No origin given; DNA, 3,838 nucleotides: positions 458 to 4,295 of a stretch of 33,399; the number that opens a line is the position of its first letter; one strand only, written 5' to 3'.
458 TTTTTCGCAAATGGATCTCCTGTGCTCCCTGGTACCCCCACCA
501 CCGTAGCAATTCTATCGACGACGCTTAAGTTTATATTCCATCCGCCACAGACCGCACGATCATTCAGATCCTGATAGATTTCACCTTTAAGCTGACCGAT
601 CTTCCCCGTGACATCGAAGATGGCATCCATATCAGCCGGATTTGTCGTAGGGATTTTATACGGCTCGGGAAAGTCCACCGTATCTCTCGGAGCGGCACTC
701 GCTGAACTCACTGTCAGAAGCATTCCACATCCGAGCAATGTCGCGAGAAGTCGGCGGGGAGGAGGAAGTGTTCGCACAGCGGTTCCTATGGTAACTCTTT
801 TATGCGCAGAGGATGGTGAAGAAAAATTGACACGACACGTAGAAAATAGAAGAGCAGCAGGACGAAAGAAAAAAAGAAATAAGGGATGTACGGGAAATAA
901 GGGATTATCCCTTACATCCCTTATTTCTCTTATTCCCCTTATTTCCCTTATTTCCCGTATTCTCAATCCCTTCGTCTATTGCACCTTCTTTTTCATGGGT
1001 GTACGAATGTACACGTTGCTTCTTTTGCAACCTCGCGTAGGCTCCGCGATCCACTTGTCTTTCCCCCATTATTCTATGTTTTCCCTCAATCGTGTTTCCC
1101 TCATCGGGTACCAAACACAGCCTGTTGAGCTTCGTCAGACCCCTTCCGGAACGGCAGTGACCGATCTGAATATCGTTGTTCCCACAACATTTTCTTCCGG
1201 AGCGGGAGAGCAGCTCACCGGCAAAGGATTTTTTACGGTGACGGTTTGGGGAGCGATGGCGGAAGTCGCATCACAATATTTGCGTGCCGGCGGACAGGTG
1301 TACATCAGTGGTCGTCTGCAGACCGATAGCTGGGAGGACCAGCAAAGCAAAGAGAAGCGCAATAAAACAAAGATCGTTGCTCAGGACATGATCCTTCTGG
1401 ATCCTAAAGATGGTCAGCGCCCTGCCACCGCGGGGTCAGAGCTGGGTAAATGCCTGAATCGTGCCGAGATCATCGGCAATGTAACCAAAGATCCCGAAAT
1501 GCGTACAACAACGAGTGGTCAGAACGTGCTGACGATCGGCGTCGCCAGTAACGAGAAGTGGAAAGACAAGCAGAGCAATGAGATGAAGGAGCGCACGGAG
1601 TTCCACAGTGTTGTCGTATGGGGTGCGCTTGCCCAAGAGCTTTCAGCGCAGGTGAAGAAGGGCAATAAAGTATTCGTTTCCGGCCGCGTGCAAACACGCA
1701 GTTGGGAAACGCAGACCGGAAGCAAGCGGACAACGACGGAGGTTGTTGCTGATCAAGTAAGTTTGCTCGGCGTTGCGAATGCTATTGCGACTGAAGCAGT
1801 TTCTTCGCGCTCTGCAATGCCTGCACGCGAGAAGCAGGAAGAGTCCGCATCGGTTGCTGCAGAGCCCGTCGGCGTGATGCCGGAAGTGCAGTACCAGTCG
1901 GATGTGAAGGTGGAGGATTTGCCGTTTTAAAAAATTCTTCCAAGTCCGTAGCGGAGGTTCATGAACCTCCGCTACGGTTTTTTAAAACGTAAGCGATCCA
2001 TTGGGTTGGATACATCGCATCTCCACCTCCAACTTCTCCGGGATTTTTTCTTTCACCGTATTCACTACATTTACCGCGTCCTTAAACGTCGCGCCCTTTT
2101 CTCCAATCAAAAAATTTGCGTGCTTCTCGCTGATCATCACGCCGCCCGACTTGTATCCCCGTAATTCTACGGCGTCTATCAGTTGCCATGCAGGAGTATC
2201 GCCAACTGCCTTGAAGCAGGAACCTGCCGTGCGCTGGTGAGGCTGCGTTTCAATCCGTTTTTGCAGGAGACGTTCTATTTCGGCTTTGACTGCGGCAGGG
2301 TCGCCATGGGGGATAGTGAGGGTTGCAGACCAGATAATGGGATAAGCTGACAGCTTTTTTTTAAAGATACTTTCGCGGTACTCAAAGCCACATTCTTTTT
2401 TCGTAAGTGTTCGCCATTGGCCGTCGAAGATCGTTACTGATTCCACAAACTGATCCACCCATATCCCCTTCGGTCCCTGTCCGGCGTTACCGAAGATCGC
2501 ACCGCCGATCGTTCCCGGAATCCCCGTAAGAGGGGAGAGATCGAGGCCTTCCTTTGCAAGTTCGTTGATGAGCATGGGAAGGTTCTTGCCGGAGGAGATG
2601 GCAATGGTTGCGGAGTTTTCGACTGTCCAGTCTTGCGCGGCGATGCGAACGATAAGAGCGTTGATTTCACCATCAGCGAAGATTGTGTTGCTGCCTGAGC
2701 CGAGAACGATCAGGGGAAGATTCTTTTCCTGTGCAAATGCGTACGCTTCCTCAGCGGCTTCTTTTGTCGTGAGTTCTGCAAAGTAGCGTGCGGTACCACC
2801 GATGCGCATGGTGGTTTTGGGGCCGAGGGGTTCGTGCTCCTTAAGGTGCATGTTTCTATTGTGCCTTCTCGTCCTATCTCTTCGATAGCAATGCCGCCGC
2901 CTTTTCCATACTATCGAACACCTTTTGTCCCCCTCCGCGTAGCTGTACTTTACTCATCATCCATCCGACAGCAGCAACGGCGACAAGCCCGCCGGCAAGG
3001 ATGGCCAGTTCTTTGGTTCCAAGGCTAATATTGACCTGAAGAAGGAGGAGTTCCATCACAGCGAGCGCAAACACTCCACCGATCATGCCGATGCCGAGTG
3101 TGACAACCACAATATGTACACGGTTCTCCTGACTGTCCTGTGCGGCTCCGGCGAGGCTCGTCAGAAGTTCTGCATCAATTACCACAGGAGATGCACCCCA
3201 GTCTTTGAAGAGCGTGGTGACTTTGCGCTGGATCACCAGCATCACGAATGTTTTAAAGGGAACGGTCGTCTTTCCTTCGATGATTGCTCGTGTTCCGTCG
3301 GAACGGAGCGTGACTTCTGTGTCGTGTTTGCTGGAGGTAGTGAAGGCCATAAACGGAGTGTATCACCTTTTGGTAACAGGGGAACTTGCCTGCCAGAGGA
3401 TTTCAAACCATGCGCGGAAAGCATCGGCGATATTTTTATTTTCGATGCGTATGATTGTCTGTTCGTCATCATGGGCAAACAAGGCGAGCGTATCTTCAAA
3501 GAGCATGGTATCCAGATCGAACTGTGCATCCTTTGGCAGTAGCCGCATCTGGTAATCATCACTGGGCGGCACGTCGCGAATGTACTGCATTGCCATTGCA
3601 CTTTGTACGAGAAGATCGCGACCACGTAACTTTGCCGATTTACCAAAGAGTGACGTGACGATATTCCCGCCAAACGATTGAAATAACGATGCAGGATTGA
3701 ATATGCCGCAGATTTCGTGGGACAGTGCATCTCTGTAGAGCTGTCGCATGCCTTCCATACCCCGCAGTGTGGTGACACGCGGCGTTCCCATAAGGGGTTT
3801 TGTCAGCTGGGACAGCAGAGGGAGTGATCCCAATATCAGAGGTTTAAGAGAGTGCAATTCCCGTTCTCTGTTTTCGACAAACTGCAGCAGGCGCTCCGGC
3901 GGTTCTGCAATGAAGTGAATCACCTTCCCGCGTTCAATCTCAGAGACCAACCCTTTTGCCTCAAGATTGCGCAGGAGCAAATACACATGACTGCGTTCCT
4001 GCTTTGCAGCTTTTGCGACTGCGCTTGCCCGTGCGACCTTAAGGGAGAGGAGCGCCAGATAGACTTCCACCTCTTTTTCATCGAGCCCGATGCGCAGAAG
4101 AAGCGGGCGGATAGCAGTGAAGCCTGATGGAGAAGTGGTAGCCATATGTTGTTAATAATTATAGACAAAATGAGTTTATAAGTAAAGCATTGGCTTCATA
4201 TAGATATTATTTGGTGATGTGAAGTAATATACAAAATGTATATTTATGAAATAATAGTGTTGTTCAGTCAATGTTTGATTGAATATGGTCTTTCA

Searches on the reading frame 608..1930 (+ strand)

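Call 80: search_protein_families(library=pfam, proteins=[window:608-1930:+], max_evalue=0.00001)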
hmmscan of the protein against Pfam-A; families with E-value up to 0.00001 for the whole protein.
window:608-1930:+ (440 aa): 1 family
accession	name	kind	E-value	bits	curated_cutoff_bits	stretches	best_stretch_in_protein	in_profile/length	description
PF00436.31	SSB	-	1.2e-59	199.2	26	2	283-387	1-104/104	Single-strand binding protein family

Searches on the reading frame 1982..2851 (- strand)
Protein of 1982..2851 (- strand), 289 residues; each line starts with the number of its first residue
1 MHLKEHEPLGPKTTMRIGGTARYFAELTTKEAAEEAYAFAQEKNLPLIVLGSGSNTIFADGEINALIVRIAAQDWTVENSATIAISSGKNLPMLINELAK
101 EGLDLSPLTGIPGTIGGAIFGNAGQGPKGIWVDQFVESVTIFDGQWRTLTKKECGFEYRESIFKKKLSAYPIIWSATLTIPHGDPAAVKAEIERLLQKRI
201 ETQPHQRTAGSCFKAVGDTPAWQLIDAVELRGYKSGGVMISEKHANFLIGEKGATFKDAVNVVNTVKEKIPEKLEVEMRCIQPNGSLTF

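Call 80: search_protein_families(library=pfam, proteins=[window:1982-2851:-], max_evalue=0.00001)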
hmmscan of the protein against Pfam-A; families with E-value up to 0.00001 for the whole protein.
window:1982-2851:- (289 aa): 2 families
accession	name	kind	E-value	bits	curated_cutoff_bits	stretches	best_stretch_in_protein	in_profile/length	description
PF02873.21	MurB_C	-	7.1e-23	81.1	27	1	188-279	2-93/99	UDP-N-acetylenolpyruvoylglucosamine reductase, C-terminal domain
PF01565.28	FAD_binding_4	-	3.6e-14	53.1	26.4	1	23-143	3-130/139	FAD binding domain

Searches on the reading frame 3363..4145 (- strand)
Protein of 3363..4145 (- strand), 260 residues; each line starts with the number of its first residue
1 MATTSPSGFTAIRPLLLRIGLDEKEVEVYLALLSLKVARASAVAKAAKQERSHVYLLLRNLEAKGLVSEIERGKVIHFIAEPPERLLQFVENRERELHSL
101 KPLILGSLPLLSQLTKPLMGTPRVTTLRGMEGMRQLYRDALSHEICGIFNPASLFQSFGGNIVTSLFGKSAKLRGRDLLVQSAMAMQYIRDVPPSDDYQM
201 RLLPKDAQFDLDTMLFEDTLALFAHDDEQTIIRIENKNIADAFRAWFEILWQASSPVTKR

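Call 80: search_protein_families(library=pfam, proteins=[window:3363-4145:-], max_evalue=0.00001)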
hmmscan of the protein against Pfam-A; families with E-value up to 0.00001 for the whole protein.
window:3363-4145:- (260 aa): 1 family
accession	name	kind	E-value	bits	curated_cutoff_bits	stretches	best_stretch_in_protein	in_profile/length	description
PF01978.25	TrmB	-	3.6e-14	52.8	25.6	1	18-75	3-60/68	Sugar-specific transcriptional regulator TrmB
